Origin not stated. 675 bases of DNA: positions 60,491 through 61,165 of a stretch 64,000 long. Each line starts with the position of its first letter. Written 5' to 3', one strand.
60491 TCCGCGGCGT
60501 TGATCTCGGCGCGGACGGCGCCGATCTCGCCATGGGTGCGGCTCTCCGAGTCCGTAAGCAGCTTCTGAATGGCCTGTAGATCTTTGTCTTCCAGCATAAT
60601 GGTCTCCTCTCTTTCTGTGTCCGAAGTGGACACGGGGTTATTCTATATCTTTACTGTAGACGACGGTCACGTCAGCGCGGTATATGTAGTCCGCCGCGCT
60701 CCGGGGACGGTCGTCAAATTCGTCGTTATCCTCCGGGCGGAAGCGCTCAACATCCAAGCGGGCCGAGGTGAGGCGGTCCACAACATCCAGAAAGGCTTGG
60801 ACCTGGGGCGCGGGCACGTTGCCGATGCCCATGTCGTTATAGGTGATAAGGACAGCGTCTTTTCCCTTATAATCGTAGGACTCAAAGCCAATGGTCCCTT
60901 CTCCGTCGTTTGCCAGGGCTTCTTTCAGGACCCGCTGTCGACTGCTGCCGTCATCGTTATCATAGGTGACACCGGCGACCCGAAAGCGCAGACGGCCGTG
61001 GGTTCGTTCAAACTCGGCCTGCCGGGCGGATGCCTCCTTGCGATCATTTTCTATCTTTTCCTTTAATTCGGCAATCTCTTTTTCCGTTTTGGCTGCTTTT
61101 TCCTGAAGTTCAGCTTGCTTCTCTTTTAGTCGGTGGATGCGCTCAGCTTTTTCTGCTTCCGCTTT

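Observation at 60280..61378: The int-cI moron operon encodes a membrane-anchored coiled-coil HIRAN-like protein and a 98-aa helical partner, each ORF followed by the same hairpin (candidate phage-defence or exclusion module)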

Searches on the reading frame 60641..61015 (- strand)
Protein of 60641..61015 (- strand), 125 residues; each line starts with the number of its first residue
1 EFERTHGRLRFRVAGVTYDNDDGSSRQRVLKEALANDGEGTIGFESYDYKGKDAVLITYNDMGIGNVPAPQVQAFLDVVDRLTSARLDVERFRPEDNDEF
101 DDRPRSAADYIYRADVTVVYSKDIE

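Call 14: search_protein_families(library=pfam, proteins=[window:60641-61015:-], max_evalue=10)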
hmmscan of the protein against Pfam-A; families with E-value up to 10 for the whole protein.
window:60641-61015:- (125 aa): 0 families

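Call 16: search_solved_structures(query=A2, max_evalue=10, show_alignments=3)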
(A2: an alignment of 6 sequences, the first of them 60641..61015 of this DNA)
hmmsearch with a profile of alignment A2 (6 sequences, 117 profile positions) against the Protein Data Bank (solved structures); distinct sequences matched with E-value up to 10: 5.
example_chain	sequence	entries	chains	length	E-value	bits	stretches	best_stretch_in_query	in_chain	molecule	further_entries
2ot3_A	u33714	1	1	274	0.0092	19.2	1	59-104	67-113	Rab5 GDP/GTP exchange factor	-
1txu_A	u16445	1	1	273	0.0093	19.2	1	59-104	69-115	Rab5 GDP/GTP exchange factor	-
4q9u_A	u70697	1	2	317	0.01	19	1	60-104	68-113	Rab5 GDP/GTP exchange factor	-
4n3z_A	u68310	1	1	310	0.011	19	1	60-104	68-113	Rab5 GDP/GTP exchange factor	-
4by4_A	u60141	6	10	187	0.33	14.2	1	65-98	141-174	FI18190P1 | CG5907-PA, ISOFORM A | FREQUENIN 2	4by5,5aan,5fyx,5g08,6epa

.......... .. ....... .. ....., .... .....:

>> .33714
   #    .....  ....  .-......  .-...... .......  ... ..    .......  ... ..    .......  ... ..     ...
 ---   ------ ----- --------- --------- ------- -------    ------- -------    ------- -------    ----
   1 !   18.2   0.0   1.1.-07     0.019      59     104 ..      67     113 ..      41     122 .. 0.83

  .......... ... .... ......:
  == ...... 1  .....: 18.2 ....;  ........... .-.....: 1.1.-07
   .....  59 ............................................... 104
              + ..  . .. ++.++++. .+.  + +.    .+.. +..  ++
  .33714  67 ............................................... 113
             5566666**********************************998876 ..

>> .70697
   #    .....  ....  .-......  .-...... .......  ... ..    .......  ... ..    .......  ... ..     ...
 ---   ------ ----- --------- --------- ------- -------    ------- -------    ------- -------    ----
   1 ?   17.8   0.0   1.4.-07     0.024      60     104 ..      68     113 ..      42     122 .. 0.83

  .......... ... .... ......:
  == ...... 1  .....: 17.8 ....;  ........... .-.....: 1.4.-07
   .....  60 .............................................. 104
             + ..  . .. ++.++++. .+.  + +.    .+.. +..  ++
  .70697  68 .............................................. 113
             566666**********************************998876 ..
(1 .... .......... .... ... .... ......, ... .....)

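Call 27: search_protein_representatives(alignment_id=A2)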
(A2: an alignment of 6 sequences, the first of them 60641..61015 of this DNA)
Query: 6 sequences, 117 profile positions. Proteins with E-value up to 0.001 (for the whole library): 1105; up to 1e-10: 375; up to 1e-30: 24. The best 150 are listed.
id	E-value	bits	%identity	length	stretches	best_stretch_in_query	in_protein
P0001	6.0e-52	190.8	-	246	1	1-116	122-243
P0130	1.3e-43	163.9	-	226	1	1-115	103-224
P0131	9.2e-41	154.7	-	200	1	1-116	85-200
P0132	1.1e-40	154.4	-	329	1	1-116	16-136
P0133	9.8e-40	151.4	-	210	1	1-116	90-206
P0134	6.0e-39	148.8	-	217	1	1-116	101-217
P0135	1.4e-38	147.6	-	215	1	4-115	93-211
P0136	3.1e-38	146.5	-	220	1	1-116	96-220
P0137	1.5e-37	144.3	-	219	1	2-116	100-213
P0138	3.5e-37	143.1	-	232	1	1-116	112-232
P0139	1.3e-35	138.1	-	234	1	1-116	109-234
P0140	6.7e-35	135.8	-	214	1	1-116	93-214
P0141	8.3e-35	135.5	-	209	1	2-116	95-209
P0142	1.1e-34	135.0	-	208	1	1-116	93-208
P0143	8.8e-34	132.2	-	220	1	1-116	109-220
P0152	6.8e-31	122.9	-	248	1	3-116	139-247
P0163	1.8e-26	108.6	-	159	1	5-107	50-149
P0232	2.5e-17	79.1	-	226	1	5-114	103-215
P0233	2.6e-17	79.1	-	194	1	5-114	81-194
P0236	3.2e-17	78.7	-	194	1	5-115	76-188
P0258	3.0e-16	75.6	-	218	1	4-116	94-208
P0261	3.9e-16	75.3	-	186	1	8-80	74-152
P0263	4.9e-16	74.9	-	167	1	8-114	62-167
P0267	6.4e-16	74.6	-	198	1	8-114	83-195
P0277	2.1e-15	72.9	-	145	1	9-114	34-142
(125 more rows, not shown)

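Call 34: search_protein_families(library=pfam, alignment_id=A3, max_evalue=1)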
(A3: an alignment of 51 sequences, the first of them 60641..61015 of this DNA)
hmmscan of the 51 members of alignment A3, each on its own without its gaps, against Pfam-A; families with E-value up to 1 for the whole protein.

A. member 1, window:60641-61015:- (125 aa): 0 families

B. families by the number of members that match (of 51 scanned): 26 families (the first 25 are shown)
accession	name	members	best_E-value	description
PF08797.16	HIRAN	6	0.011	HIRAN domain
PF16284.10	DUF4930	2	0.0017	Domain of unknown function (DUF4930)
PF06514.17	PsbU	2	0.037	Photosystem II 12 kDa extrinsic protein (PsbU)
PF23795.1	SH3_YKFC_2nd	1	0.012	YKFC SH3b2 domain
PF22969.3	Ig_NUP210_2nd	1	0.021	NUP210 Ig-like domain 2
PF24679.1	Nodulin_C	1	0.03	Nodulin C-terminal domain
PF02593.20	DUF166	1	0.035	Domain of unknown function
PF10802.14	DUF2540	1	0.042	Protein of unknown function (DUF2540)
PF15609.12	PRTase_2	1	0.047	Phosphoribosyl transferase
PF12974.12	Phosphonate-bd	1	0.065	ABC transporter, phosphonate, periplasmic substrate-binding protein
PF09367.16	CpeS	1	0.07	CpeS-like protein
PF01325.25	Fe_dep_repress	1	0.071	Iron dependent repressor, N-terminal DNA binding domain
PF00538.25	Linker_histone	1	0.074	linker histone H1 and H5 family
PF11761.13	CbiG_mid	1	0.084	Cobalamin biosynthesis central region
PF11324.13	DUF3126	1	0.097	Protein of unknown function (DUF3126)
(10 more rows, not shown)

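Call 38: predict_structure(alignment_id=A3)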
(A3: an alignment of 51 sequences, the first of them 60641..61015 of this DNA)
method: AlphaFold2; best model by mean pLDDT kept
length: 125 residues; sequences in the alignment: 51
mean_pLDDT: 89.9   pTM: 0.78
mean pLDDT of the five models: 89.9, 89.4, 88.0, 87.3, 86.0
residues with pLDDT >= 90: 92; 70-90: 19; 50-70: 14; < 50: 0
segments of 3 or more residues with pLDDT < 50: none
pLDDT, mean of each block of 10 residues (from residue 1): 95 87 85 95 97 97 97 97 97 72 65 96 85
secondary structure, 60 per line:
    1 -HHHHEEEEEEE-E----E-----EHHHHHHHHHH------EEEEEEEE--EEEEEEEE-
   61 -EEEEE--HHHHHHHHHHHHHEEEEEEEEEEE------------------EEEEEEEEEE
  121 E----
elements in order: H2-5 E6-12 H26-35 E42-49 E52-59 E62-66 H69-81 E82-92 E111-121

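Call 41: fold_search(model_id=the predicted structure, library=pdb)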
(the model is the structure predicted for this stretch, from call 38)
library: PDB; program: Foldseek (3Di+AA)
matches with E <= 10: 538; with E <= 0.001: 0
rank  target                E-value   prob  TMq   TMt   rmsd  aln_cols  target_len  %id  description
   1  9ei4_A                1.6e-01  0.06  0.15  0.03  19.7       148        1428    7  Cryo-EM structure of Human RNA polymerase II Elongation Complex bound to the RECQL5 helicase in the presence of ADP (released 2025-03-05)
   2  7uql_B                2.8e-01  0.14  0.25  0.24   9.6       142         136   12  Pathogenesis related 10-10 app from (released 2023-03-01)
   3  3kze_A                3.0e-01  0.11  0.20  0.23  16.0       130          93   10  Crystal Structure of T-cell Lymphoma Invasion and Metastasis-1 PDZ in Complex With SSRKEYYA Peptide (released 2010-04-21)
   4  7olc_LJ               3.5e-01  0.08  0.18  0.16  13.6       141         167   11  Thermophilic eukaryotic 80S ribosome at idle POST state (released 2022-01-26)
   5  4nxq_A                3.7e-01  0.12  0.21  0.26  16.3       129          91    8  Crystal Structure of T-cell Lymphoma Invasion and Metastasis-1 PDZ Domain Quadruple Mutant (QM) in Complex With Caspr4 (released 2015-05-13)
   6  4l3r_B                3.7e-01  0.04  0.17  0.15  15.2       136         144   10  Crystal structure of a DUF4847 family protein (BACEGG_01241) from Bacteroides eggerthii DSM 20697 at 2.23 A resolution (released 2013-07-10)
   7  2yks_A                4.0e-01  0.08  0.24  0.12  14.9       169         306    9  PENTAMERIC LIGAND GATED ION CHANNEL ELIC MUTANT F246A (released 2011-07-06)
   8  8ryf_A                5.3e-01  0.13  0.20  0.12  14.7       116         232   13  AzeJ in complex with MTA and AZE from Pseudomonas aeruginosa (P4(2)22) (released 2025-01-01)
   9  4l3r_A                5.3e-01  0.03  0.14  0.15  15.1       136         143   10  Crystal structure of a DUF4847 family protein (BACEGG_01241) from Bacteroides eggerthii DSM 20697 at 2.23 A resolution (released 2013-07-10)
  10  2d8i_MODEL_1_A        5.6e-01  0.06  0.16  0.16  16.1       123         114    9  Solution structure of the PDZ domain of T-cell lymphoma invasion and metastasis 1 varian (released 2006-06-06)
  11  3kdi                  6.0e-01  0.10  0.28  0.21  13.0       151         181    7  Structure of (+)-ABA bound PYL2 (released 2009-11-10)
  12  4nxp                  7.1e-01  0.06  0.16  0.22  15.8       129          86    9  Crystal Structure of Free T-cell Lymphoma Invasion and Metastasis-1 PDZ Domain Quadruple Mutant (QM) (released 2015-05-13)
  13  6woo_H                9.0e-01  0.08  0.21  0.14  19.7       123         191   11  CryoEM structure of yeast 80S ribosome with Met-tRNAiMet, eIF5B, and GDP (released 2020-09-23)
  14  4nxq_B                9.0e-01  0.08  0.21  0.25  15.4       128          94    8  Crystal Structure of T-cell Lymphoma Invasion and Metastasis-1 PDZ Domain Quadruple Mutant (QM) in Complex With Caspr4 (released 2015-05-13)
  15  6ssp_B                9.6e-01  0.05  0.24  0.12  15.3       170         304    9  Structure of the pentameric ligand-gated ion channel ELIC in complex with a NAM nanobody (released 2020-02-12)
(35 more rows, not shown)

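Call 46: fold_search(model_id=the predicted structure, library=viral)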
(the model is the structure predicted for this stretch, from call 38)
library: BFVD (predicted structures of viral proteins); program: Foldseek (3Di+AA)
matches with E <= 10: 1122; with E <= 0.001: 5
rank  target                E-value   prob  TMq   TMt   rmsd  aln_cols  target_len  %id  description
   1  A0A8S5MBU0            8.4e-09  1.00  0.76  0.49   2.4       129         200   22  Uncharacterized protein [Myoviridae sp. ct9Fw19]
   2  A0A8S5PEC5            1.2e-06  1.00  0.69  0.46   4.1       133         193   23  Glycine rich protein family [Siphoviridae sp. ct0UO21]
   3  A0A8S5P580            1.4e-04  1.00  0.49  0.17   5.1       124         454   14  DNA polymerase III subunit alpha [Siphoviridae sp. ct3yx7]
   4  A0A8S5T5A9            3.6e-04  1.00  0.44  0.16  11.3       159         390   12  DUF4236 domain-containing protein [Myoviridae sp. ct6eX13]
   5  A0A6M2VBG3            5.2e-04  1.00  0.46  0.37   6.4       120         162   14  (no name in the UniProt tables at hand)
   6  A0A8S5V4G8            1.7e-02  1.00  0.51  0.23   5.5       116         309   17  HIRAN domain [Myoviridae sp. ctKkB1]
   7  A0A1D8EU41            2.5e-02  0.89  0.39  0.12  14.3       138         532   14  DNA binding domain protein [Propionibacterium phage E6]
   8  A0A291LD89            1.2e-01  0.12  0.16  0.19  11.4        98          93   16  Uncharacterized protein [Aeromonas phage AS-szw]
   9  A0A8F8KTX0            1.3e-01  0.30  0.28  0.09  10.1       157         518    8  Mitochondrial chaperone BCS1 [Clandestinovirus]
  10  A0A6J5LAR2            1.3e-01  0.18  0.19  0.15  12.0       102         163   16  Uncharacterized protein [uncultured Caudovirales phage]
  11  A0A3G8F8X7            1.4e-01  0.25  0.23  0.17  14.3       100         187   15  (no name in the UniProt tables at hand)
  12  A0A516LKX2            1.4e-01  0.66  0.36  0.17   8.7       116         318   19  (no name in the UniProt tables at hand)
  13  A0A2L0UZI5            1.4e-01  0.18  0.20  0.28  14.3        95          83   13  Uncharacterized protein [Agrobacterium phage Atu_ph07]
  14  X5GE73                1.7e-01  0.51  0.21  0.07   8.4        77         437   18  GrBNV_gp83-like protein [Nilaparvata lugens endogenous nudivirus]
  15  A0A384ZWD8            1.8e-01  0.38  0.28  0.35   8.7       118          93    8  Uncharacterized protein [Dickeya phage vB_DsoM_JA13]
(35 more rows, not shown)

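Call 59: search_dna_similar(query=window:60641-61015:-, collection=phages, mode=protein, max_evalue=0.001, max_rows=30)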
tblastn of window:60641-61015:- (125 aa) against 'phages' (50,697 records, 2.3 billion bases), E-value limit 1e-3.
No match.

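Call 61: find_homologous_proteins(query=A3, max_evalue=0.00001)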
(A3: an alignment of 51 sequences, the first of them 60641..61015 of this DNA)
Query A3 (51 sequences) (125 aa, profile of the alignment): 170 proteins with E <= 0.00001 among 1377 candidates; the best 120 are listed.
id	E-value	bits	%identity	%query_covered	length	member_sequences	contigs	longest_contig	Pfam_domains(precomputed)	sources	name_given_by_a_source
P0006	1.1e-39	153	59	97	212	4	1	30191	-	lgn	-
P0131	2.1e-38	149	45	98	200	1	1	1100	-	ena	-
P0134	1.6e-37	146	49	97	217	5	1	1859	-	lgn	-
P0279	5.8e-37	144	50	97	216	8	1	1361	-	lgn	-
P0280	7.2e-37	144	50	98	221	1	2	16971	-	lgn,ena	-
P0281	1.1e-36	143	49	95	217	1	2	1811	-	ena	-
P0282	1.4e-36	143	46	98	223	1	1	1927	-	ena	-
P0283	2.6e-36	142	47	97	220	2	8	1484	-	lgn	-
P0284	3.2e-36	141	38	98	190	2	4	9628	-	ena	-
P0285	8.0e-36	140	48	98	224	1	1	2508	-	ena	-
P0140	1.3e-35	140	43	98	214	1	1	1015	-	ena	-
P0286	1.7e-35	139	38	98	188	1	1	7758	-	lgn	-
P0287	4.7e-35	138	48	98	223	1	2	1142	-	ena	-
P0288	5.6e-35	137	46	97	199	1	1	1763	-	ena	-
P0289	8.1e-35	137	48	98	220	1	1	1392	-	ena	-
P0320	5.8e-31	125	39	98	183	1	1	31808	-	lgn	-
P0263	1.5e-22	97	31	88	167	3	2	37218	-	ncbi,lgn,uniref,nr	ncbi:hypothetical protein [Dialister invisus]|uniref:hypothetical protein n=1 Tax=Dialister invisus 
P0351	4.7e-22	96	32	88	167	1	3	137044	-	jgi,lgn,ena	jgi:hypothetical protein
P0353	7.3e-22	95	31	88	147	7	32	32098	-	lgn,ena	-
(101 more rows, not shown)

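Call 63: find_encoding_contigs(protein=P0351, flank=5000, max_places=2)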
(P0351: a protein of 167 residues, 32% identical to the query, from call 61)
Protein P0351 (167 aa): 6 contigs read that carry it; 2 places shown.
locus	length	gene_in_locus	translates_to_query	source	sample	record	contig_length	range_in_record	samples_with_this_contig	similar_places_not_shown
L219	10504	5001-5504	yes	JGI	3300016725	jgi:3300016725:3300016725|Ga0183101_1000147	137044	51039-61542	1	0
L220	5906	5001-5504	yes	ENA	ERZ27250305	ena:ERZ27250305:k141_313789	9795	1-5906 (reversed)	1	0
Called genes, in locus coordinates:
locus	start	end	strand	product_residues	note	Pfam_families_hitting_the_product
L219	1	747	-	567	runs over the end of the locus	PF06605:Prophage_tail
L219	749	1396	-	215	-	-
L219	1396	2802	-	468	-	-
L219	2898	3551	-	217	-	PF09669:Phage_pRha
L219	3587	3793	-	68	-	-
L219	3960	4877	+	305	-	PF01381:HTH_3, PF13443:HTH_26, PF13560:HTH_31, PF00717:Peptidase_S24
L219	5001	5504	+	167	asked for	-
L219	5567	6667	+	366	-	PF14659:Phage_int_SAM_3, PF22022:Phage_int_M, PF00589:Phage_integrase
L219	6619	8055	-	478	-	PF09479:Flg_new (weak)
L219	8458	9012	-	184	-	-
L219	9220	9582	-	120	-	-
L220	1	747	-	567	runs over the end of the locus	PF06605:Prophage_tail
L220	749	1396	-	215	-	-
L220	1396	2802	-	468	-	-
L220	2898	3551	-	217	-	PF09669:Phage_pRha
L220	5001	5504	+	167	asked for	-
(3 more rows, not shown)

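Call 64: find_encoding_contigs(protein=P0353, flank=5000, max_places=3)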
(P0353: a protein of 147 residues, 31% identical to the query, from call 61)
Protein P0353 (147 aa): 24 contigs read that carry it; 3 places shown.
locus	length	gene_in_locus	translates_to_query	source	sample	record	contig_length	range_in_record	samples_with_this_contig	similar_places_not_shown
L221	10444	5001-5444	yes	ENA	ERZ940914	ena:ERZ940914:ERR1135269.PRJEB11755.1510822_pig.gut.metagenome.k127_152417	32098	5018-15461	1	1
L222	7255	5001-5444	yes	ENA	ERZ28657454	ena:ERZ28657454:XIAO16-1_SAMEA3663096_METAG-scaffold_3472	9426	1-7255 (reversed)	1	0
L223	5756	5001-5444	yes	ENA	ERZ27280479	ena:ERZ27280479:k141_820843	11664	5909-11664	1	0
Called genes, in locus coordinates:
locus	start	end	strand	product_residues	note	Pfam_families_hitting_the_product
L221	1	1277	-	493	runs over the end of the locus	PF14284:PcfJ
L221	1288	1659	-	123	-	-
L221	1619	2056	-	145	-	-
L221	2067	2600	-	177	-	-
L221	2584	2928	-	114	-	-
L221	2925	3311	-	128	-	-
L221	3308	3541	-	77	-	-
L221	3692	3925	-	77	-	PF12728:HTH_17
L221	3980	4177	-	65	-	-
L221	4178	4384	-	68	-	-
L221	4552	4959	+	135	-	PF02796:HTH_7 (faint), PF12844:HTH_19, PF13560:HTH_31 (weak), PF01381:HTH_3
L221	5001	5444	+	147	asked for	-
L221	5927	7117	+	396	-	PF00589:Phage_integrase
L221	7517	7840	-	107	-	PF09682:Phage_holin_6_1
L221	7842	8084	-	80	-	-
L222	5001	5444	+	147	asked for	-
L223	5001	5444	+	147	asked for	-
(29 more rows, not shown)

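Call 65: find_encoding_contigs(protein=P0320, flank=5000, max_places=2)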
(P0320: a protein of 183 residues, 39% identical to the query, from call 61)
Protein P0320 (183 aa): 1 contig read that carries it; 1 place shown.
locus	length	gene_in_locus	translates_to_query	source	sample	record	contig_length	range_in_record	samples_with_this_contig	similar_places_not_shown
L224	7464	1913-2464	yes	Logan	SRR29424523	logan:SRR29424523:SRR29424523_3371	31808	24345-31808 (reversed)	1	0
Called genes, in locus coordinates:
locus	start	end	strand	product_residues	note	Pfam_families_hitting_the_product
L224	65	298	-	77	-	-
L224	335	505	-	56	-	-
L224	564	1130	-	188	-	-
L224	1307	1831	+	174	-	PF12844:HTH_19, PF01381:HTH_3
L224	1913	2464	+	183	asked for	-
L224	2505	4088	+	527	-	PF00239:Resolvase, PF07508:Recombinase, PF13408:Zn_ribbon_recom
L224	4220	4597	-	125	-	PF01471:PG_binding_1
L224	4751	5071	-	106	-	PF09682:Phage_holin_6_1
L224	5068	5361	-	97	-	-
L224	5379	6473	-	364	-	PF01510:Amidase_2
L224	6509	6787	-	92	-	-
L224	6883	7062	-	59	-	-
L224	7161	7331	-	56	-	-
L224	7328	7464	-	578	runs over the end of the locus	PF19789:DUF6273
